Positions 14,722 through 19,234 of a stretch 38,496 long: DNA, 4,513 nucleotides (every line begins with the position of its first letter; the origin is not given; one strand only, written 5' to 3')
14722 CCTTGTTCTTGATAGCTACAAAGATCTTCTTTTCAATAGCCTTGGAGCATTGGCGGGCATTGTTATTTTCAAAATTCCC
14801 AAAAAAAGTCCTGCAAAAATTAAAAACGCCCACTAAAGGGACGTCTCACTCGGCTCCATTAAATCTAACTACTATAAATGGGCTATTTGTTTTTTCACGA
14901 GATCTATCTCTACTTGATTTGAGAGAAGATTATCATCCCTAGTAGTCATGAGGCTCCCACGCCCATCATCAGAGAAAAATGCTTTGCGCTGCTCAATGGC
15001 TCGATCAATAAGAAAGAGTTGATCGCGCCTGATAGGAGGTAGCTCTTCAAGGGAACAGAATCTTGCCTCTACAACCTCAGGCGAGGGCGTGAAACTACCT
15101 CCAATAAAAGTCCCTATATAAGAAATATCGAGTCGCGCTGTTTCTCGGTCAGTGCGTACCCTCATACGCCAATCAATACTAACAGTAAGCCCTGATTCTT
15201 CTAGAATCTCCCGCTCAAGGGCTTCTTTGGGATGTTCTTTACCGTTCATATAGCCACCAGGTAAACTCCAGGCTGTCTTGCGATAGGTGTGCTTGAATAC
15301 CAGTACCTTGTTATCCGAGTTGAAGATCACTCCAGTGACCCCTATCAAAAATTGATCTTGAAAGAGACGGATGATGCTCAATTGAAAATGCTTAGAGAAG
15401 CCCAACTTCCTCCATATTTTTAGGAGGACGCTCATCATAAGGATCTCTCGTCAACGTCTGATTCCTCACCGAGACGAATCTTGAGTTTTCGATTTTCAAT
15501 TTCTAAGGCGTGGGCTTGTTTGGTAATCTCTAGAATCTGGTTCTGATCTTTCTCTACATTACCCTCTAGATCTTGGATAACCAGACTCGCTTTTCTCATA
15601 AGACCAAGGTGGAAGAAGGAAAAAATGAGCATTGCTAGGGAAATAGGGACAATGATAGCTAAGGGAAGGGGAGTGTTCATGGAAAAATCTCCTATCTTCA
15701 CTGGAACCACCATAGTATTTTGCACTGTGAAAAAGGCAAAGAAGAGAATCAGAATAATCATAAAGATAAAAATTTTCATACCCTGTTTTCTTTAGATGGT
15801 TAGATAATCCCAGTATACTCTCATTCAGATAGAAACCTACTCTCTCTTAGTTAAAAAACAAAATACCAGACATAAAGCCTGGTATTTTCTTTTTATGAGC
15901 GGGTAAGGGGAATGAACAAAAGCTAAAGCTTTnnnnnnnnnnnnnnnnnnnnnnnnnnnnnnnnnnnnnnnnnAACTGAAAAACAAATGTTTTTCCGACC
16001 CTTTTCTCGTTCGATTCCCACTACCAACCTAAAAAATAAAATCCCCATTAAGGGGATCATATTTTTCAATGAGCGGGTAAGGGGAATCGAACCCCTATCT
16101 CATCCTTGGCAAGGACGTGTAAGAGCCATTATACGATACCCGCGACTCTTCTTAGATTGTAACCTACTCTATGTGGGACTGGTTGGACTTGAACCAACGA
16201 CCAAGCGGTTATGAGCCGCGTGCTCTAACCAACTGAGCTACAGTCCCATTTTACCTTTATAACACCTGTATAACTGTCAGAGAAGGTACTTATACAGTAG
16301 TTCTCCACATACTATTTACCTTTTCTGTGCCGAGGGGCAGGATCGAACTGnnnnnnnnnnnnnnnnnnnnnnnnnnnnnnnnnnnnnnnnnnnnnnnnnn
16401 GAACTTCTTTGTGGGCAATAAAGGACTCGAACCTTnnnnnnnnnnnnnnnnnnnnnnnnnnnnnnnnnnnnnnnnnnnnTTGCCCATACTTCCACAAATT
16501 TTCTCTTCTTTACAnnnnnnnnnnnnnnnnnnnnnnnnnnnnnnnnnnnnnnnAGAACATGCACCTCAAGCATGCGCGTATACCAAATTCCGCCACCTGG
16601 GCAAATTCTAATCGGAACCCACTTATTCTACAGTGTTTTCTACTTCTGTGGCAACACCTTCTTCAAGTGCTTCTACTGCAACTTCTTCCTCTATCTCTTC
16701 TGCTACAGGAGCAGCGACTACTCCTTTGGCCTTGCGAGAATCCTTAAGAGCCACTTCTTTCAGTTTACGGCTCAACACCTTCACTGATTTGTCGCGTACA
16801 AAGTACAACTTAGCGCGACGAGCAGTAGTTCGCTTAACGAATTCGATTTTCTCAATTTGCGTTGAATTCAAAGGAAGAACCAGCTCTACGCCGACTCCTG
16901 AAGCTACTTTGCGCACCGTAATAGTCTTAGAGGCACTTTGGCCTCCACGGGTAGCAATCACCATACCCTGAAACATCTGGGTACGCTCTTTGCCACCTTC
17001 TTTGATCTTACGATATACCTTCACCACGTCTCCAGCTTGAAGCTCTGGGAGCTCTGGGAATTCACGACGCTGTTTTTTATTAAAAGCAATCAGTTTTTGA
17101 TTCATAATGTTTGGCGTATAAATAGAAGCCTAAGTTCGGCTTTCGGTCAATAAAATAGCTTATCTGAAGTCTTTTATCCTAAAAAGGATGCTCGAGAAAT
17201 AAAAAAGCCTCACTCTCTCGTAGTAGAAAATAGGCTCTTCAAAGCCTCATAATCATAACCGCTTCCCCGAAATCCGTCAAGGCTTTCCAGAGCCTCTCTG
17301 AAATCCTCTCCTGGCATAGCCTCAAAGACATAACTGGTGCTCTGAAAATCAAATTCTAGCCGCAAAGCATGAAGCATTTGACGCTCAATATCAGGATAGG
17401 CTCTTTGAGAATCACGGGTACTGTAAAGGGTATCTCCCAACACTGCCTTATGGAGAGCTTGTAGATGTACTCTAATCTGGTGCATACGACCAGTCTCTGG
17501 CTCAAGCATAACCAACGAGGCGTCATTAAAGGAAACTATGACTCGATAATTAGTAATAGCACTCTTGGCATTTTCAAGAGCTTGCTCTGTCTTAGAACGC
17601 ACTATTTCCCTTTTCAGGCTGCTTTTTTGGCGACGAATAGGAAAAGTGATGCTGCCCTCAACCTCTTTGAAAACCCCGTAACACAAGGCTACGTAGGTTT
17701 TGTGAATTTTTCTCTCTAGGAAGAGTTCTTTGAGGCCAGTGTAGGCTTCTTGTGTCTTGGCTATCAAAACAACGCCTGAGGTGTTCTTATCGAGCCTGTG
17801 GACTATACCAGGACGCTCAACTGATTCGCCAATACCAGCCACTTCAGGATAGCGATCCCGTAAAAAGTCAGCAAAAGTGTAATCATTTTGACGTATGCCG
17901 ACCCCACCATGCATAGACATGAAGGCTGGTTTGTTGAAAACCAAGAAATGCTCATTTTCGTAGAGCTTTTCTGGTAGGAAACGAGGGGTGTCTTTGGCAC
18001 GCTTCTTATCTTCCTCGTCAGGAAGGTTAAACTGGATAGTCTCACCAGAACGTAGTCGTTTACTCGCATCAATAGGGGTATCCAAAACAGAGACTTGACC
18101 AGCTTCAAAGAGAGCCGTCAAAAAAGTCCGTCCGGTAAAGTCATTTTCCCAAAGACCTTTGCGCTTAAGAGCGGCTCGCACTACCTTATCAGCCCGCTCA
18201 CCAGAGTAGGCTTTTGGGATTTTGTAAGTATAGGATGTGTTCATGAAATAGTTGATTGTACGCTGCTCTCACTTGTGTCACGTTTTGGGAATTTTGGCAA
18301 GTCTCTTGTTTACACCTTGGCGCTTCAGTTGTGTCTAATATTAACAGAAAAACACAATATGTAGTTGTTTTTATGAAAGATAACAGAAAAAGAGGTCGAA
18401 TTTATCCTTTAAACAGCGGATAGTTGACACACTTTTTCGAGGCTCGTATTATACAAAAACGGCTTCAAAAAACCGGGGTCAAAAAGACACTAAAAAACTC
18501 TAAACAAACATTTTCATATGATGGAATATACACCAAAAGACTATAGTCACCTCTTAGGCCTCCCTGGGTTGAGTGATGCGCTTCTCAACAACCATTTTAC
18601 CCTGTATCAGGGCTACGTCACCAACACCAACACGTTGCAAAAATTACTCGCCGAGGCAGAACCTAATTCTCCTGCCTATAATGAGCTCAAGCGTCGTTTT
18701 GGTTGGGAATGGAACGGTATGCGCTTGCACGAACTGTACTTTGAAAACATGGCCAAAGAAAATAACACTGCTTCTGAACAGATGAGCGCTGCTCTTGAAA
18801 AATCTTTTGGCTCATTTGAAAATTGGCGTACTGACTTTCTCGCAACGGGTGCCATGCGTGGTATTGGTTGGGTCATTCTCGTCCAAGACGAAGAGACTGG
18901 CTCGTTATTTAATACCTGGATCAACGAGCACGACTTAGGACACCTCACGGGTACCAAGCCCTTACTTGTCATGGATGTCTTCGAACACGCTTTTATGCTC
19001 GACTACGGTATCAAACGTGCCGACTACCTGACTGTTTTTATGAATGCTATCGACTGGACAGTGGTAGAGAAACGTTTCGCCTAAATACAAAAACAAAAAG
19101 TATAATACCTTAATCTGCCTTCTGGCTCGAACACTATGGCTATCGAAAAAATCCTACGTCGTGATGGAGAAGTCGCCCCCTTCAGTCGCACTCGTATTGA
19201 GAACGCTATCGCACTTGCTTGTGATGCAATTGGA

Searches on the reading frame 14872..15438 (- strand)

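Call 9: search_protein_families(library=pfam, proteins=[window:14872-15438:-], max_evalue=0.01)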
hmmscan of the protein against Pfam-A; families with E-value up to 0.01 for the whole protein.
window:14872-15438:- (188 aa): 1 family
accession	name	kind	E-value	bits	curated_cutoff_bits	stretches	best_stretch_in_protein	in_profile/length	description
PF00293.34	NUDIX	-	1.1e-13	51.7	21.1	1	32-135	4-119/134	NUDIX domain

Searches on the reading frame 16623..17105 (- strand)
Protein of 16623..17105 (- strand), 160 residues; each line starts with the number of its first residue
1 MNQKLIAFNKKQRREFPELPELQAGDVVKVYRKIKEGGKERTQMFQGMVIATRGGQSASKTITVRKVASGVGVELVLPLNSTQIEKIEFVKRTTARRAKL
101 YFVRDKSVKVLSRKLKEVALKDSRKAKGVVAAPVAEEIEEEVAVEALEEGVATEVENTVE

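Call 9: search_protein_families(library=pfam, proteins=[window:16623-17105:-], max_evalue=0.01)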
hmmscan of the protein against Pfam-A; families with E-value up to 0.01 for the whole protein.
window:16623-17105:- (160 aa): 1 family
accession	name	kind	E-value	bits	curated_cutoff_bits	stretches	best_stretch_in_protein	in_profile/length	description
PF01245.26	Ribosomal_L19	-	6.4e-32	110.2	22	1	9-110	7-105/111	Ribosomal protein L19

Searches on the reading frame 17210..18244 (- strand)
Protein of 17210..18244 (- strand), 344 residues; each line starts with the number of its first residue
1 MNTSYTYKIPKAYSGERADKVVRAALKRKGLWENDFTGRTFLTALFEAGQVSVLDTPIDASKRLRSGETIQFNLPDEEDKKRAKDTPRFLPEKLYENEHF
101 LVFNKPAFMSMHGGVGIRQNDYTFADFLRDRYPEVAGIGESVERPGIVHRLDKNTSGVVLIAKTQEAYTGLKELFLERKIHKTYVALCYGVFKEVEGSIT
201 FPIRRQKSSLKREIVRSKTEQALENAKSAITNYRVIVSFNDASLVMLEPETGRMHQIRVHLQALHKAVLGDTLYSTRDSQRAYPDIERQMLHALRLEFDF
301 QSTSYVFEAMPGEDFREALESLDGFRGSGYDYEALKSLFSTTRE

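Call 9: search_protein_families(library=pfam, proteins=[window:17210-18244:-], max_evalue=0.01)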
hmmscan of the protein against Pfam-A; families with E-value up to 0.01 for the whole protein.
window:17210-18244:- (344 aa): 1 family
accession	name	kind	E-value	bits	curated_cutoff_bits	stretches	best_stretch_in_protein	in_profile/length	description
PF00849.27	PseudoU_synth_2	-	1.8e-32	113.1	26.8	1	99-263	1-152/152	RNA pseudouridylate synthase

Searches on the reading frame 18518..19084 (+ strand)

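Call 9: search_protein_families(library=pfam, proteins=[window:18518-19084:+], max_evalue=0.01)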
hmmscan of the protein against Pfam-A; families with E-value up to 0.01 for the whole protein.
window:18518-19084:+ (188 aa): 3 families
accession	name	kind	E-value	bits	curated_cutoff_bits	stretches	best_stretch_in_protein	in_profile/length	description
PF02777.23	Sod_Fe_C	-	5.3e-27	94.3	20.9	1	87-186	3-102/102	Iron/manganese superoxide dismutases, C-terminal domain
PF00081.27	Sod_Fe_N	-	0.00035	21.4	27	1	16-79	16-82/82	Iron/manganese superoxide dismutases, alpha-hairpin domain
PF01378.23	IgG_binding_B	-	0.0088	16.8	25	0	124-144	32-52/68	B domain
